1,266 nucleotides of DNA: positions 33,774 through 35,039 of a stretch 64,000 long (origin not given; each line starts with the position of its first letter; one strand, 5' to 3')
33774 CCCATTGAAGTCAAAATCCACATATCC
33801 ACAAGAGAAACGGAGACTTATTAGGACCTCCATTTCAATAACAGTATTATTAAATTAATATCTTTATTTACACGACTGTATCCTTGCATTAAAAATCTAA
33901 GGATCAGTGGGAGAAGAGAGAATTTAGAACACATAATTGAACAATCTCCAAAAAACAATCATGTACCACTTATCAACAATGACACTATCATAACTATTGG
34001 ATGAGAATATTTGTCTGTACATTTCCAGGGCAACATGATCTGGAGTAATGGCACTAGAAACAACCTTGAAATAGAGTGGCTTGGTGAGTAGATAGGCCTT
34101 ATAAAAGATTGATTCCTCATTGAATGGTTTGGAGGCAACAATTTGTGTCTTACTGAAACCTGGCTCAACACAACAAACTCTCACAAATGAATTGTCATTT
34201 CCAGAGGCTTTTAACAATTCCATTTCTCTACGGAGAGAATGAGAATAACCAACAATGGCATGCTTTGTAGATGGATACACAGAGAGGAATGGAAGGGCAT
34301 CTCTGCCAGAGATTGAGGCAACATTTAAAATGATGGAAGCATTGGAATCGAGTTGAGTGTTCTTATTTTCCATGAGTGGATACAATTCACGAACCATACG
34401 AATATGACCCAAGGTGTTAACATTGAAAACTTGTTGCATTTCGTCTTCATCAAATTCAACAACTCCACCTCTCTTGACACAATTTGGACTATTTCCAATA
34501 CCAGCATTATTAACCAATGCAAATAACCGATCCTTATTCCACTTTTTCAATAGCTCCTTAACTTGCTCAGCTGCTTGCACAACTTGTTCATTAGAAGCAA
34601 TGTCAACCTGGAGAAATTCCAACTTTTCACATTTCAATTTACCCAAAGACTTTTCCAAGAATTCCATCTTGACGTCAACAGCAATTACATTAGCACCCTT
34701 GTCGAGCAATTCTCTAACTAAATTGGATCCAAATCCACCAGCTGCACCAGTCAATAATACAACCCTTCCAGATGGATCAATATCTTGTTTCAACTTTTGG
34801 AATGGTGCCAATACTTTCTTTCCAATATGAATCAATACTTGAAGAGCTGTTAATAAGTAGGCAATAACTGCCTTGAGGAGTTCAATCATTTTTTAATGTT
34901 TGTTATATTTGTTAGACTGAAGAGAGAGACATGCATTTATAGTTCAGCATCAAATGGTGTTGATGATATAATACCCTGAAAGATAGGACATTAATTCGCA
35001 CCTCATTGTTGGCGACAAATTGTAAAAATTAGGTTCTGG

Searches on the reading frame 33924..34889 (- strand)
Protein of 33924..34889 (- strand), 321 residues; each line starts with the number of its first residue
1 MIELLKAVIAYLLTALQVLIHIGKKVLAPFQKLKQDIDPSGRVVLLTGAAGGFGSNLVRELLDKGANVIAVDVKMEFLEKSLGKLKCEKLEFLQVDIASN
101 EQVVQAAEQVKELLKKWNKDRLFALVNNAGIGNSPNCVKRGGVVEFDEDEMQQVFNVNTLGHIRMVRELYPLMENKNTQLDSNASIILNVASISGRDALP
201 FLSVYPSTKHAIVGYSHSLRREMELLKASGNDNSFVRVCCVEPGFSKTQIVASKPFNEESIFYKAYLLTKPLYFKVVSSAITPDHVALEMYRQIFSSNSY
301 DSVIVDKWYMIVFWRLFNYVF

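Call 14: search_protein_families(library=pfam, proteins=[window:33924-34889:-], max_evalue=0.001)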
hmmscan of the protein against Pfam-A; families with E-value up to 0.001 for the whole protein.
window:33924-34889:- (321 aa): 6 families
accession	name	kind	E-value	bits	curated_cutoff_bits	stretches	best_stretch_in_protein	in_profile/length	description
PF00106.31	adh_short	-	2.3e-37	128.8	26.6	1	42-254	1-190/195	short chain dehydrogenase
PF13561.12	adh_short_C2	-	4.8e-23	82.4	27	1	48-255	1-185/236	Enoyl-(Acyl carrier protein) reductase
PF01370.27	Epimerase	-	1.8e-06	28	20.9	1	44-110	1-63/240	NAD dependent epimerase/dehydratase family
PF08659.16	KR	-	8e-06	26.3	22.6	1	44-161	3-115/180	KR domain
PF01073.25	3Beta_HSD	-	0.00042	19.9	22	1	46-112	2-69/280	3-beta hydroxysteroid dehydrogenase/isomerase family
PF16363.11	GDP_Man_Dehyd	-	0.00051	20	27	1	45-110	1-74/332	GDP-mannose 4,6 dehydratase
